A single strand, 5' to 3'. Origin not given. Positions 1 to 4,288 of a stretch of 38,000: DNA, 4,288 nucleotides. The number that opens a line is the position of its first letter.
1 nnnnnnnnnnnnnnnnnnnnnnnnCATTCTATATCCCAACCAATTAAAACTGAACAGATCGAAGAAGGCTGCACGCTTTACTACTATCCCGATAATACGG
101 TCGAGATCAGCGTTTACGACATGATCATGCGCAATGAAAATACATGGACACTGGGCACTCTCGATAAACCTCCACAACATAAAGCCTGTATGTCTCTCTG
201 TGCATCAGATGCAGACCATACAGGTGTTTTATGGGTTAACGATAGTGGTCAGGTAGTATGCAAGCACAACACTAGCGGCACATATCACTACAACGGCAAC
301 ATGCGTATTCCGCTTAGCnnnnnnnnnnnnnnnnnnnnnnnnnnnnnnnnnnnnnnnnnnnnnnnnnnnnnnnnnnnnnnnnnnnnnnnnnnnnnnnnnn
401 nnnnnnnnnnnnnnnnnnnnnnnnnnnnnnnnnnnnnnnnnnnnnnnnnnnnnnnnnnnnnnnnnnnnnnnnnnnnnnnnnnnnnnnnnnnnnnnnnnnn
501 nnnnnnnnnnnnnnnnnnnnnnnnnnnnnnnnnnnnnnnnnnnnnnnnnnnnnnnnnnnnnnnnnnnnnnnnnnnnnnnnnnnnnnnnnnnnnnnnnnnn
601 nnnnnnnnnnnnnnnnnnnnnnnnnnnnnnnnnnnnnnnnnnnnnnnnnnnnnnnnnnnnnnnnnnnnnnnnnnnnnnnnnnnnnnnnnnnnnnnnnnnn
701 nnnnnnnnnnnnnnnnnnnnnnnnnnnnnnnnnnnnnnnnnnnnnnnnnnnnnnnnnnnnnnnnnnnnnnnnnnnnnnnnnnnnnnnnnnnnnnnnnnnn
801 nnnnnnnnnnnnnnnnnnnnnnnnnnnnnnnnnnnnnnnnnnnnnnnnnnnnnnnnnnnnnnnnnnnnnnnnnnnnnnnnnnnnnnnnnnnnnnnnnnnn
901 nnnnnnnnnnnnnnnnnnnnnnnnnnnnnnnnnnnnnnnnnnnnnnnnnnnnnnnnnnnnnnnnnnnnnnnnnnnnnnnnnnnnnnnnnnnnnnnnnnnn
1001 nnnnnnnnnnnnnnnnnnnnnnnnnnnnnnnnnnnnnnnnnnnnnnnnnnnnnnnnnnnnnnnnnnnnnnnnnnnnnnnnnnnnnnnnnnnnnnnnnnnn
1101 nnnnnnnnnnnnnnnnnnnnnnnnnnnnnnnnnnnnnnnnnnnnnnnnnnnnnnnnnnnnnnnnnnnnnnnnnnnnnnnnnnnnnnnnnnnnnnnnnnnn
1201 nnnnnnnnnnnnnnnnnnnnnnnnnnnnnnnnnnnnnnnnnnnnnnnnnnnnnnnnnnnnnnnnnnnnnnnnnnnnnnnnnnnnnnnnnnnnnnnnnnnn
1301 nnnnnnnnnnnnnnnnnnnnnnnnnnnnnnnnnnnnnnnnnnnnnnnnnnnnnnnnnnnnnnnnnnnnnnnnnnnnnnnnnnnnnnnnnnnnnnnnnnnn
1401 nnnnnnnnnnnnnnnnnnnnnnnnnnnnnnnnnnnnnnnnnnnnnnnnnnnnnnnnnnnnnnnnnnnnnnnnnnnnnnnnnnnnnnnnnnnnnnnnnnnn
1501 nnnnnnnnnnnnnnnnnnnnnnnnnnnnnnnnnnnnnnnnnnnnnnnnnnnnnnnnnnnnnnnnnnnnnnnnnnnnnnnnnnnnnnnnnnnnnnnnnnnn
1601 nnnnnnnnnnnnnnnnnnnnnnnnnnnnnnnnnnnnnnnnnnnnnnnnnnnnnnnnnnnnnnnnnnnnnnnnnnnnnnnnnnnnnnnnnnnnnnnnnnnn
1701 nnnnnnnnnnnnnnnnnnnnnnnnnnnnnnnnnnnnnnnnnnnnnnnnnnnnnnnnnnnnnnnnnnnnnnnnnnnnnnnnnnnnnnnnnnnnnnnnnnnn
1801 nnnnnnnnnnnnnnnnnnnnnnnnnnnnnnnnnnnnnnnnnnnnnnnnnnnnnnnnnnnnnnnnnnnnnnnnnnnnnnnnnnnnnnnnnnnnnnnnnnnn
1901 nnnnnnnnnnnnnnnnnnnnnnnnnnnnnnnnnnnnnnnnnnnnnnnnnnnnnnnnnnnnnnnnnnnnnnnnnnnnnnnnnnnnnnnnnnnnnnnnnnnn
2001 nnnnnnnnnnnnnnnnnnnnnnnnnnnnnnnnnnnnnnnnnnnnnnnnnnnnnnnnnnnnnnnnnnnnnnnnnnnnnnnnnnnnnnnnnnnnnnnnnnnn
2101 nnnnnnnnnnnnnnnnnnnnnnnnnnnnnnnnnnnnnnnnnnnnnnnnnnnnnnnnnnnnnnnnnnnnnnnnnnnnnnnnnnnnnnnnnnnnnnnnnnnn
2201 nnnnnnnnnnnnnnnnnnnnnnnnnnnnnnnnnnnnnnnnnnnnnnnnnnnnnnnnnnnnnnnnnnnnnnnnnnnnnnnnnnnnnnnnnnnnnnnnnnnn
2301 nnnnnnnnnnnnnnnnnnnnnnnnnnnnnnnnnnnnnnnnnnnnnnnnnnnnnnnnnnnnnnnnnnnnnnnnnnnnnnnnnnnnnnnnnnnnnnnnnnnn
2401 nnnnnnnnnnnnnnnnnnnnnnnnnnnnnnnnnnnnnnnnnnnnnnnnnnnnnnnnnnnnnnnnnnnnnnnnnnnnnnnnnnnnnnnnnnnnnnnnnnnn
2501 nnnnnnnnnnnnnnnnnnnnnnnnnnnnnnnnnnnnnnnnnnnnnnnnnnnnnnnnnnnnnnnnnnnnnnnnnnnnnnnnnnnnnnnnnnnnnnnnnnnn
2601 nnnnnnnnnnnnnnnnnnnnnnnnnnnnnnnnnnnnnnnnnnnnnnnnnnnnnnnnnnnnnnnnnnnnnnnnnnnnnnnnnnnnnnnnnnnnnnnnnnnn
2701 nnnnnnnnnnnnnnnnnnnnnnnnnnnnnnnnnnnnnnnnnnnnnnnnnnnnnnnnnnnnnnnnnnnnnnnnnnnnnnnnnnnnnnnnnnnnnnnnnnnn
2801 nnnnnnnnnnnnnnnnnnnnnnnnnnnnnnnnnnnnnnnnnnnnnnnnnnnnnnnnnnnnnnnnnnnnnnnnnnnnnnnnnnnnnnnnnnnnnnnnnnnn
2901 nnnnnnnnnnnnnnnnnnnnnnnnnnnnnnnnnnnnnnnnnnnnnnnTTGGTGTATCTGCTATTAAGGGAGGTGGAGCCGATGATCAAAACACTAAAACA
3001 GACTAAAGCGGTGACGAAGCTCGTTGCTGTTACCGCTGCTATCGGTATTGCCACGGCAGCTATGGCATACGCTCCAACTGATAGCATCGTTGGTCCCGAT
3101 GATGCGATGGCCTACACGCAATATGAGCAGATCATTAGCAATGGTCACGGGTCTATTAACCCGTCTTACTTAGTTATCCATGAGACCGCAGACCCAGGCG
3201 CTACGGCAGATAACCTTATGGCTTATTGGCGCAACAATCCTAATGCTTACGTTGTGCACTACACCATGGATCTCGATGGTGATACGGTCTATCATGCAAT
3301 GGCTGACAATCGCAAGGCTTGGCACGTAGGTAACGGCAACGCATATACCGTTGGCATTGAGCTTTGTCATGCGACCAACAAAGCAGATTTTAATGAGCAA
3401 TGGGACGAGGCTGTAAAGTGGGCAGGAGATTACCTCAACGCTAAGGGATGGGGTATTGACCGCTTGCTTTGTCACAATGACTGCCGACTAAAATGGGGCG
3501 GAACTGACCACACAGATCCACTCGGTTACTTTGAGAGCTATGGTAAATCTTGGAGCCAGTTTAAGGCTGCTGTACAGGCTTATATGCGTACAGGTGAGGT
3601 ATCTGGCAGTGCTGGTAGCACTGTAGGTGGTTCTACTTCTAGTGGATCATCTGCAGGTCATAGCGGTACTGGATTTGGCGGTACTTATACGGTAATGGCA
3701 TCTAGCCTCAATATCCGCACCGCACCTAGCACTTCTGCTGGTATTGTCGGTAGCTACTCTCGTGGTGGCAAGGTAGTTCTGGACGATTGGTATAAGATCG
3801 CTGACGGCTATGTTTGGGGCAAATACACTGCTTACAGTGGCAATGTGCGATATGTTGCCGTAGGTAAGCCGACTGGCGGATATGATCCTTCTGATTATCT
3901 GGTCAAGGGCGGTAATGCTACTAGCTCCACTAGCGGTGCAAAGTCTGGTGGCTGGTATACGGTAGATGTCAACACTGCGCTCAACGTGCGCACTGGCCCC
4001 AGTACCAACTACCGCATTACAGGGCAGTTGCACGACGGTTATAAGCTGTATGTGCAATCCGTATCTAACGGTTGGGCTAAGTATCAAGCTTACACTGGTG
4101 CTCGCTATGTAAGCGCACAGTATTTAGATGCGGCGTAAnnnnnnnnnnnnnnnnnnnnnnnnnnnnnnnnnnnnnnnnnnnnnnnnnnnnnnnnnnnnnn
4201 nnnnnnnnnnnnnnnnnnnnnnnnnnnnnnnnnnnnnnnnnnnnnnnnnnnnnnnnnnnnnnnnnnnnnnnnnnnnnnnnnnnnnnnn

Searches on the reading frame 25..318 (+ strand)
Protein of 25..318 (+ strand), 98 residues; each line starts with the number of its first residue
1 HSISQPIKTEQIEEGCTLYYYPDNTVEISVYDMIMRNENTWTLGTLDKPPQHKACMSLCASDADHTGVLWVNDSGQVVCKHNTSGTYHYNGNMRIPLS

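Call 86: search_protein_families(library=pfam, proteins=[window:25-318:+], max_evalue=1)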
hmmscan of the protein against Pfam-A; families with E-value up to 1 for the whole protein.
seq(98 aa): 2 families
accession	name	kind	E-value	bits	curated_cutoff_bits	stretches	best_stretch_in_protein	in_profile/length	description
PF25624.1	PH_S11IP_C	-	0.056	14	22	1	18-46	97-125/154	STK11-interacting protein, C-terminal PH domain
PF10162.14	G8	-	0.19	12.1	22.9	1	5-74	29-96/124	G8 domain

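Call 87: search_protein_families(library=phrogs, proteins=[window:25-318:+], max_evalue=0.1)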
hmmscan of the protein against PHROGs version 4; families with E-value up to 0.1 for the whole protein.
seq(98 aa): 0 families

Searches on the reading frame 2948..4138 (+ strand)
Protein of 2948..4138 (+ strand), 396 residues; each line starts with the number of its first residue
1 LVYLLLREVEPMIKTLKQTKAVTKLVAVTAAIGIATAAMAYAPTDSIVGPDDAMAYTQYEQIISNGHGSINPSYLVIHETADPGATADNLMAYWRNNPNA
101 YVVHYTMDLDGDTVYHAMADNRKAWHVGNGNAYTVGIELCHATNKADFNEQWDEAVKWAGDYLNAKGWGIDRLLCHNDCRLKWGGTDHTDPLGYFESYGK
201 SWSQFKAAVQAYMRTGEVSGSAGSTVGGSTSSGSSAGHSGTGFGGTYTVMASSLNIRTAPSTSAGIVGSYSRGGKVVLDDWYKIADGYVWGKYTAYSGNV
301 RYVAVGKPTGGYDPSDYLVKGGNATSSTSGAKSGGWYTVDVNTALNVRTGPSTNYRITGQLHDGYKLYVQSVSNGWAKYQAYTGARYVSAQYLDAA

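Call 10: search_protein_families(library=phrogs, proteins=[window:2948-4138:+], max_evalue=0.001)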
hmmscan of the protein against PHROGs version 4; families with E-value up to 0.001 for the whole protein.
window:2948-4138:+ (396 aa): 17 families
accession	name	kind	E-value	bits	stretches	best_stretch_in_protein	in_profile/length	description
phrog_1794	-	lysis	5.5e-46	158.5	2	57-295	41-328/336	amidase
phrog_2338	-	lysis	1.2e-35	124.6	1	64-269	20-227/346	endolysin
phrog_833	-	lysis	1.1e-31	111.6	1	66-313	24-285/294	endolysin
phrog_670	-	lysis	5.2e-28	99.3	1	37-220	74-261/596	endolysin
phrog_5182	-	lysis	3.8e-20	73.7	1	63-235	26-207/321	endolysin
phrog_1110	-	lysis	1.3e-17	65.2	1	71-213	21-172/301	endolysin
phrog_3088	-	lysis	1.1e-16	62.4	1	69-182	21-137/248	amidase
phrog_9611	-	lysis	1.8e-14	54.9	1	71-218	22-174/246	endolysin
phrog_1309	-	lysis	9.5e-12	46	1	232-307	321-395/410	endolysin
phrog_8164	-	lysis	1e-11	45.8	1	61-209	15-176/320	endolysin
phrog_18955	-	unknown function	1.7e-11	44.5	2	65-188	288-415/483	-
phrog_635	-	lysis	6.7e-07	29.6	1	70-156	190-281/463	endolysin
phrog_16339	-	unknown function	1.8e-06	28.8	1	174-267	2-89/206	-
phrog_19265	-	unknown function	2.1e-06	28.7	1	59-148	11-99/293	-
phrog_5404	-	lysis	3.8e-06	28.2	0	245-307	19-81/98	endolysin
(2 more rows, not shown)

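Call 46: search_dna_similar(query=window:2948-4138:+, collection=phages, mode=protein, max_rows=15)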
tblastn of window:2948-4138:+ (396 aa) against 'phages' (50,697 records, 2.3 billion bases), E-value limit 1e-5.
Records with a match: 207; places in all: 207; records where one place covers at least 80% of the query: 1.
Best place of each record, by identity: <60% 207.
By first word of the organism name: Enterococcus 109; Bacillus 65; Lactococcus 13; Bifidobacterium 9; Streptococcus 4; Staphylococcus 2; Bacteriophage 1; Phage 1; Latilactobacillus 1; Enteroccous 1; and 1 more.
By host as written in the record: Enterococcus faecalis 37; Bacillus anthracis 19; Bacillus anthracis Sterne 12; - 10; Lactococcus lactis 10; Bacillus cereus 9; Bacillus subtilis BEST7003 5; Enterococcus faecium 5; and 63 more.
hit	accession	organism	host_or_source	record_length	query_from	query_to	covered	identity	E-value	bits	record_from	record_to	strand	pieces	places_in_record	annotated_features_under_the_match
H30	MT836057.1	Bacteriophage sp.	human fecal samples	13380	71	396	82%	31.1%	3e-14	81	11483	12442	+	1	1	record has no annotation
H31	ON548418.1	Bacillus phage vB_BanS-Thrax2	Bacillus anthracis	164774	69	376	78%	26.4%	3e-11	71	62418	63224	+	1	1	N-acetylmuramoyl-L-alanine amidase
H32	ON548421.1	Bacillus phage vB_BanS-Thrax5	Bacillus anthracis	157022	69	376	78%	26.2%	4e-10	68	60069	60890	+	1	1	N-acetylmuramoyl-L-alanine amidase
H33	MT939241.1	Enterococcus phage 9183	Enterococcus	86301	74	384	79%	25.1%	4e-7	58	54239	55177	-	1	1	N-acetylmuramoyl-L-alanine amidase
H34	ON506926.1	Enterococcus phage TJE4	Enterococcus faecium strain UCH5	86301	74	384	79%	25.1%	4e-7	58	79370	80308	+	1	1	lysin N-acetylmuramoyl-L-alanine amidase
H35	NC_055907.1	Enterococcus phage 9183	Enterococcus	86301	74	384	79%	25.1%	4e-7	58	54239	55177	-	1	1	endolysin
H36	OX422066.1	Enterococcus phage Planchet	-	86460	74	384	79%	24.9%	2e-6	56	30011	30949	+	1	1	Endolysin, N-acetylmuramoyl-L-alanine amidase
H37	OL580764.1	Bacillus phage vB_BsuS-Goe14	Bacillus subtilis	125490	66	314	63%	26.5%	2e-10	69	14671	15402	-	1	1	hypothetical protein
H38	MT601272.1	Bacillus phage vB_BsuS-Goe11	Bacillus subtilis Delta6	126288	66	314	63%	26.5%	2e-10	69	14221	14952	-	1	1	yomC: N-acetylmuramoyl-L-alanine amidase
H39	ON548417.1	Bacillus phage vB_BanS-Thrax1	Bacillus anthracis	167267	69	293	57%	28.9%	3e-11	71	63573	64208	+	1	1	N-acetylmuramoyl-L-alanine amidase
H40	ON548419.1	Bacillus phage vB_BanS-Thrax3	Bacillus anthracis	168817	69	293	57%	28.9%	3e-11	71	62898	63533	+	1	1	N-acetylmuramoyl-L-alanine amidase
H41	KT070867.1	Bacillus phage PBC2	Bacillus cereus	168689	69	285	55%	29.6%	3e-12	74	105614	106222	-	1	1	putative alanine amidase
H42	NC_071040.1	Bacillus phage PBC2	Bacillus cereus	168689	69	285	55%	29.6%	3e-12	74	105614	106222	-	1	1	endolysin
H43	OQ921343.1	Bacillus phage SPbetaL3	Bacillus subtilis BEST7003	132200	69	314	62%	26.0%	7e-9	64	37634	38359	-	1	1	hypothetical protein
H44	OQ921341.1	Bacillus phage SPbetaL1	Bacillus subtilis BEST7003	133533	69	314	62%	26.0%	8e-9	64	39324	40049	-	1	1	hypothetical protein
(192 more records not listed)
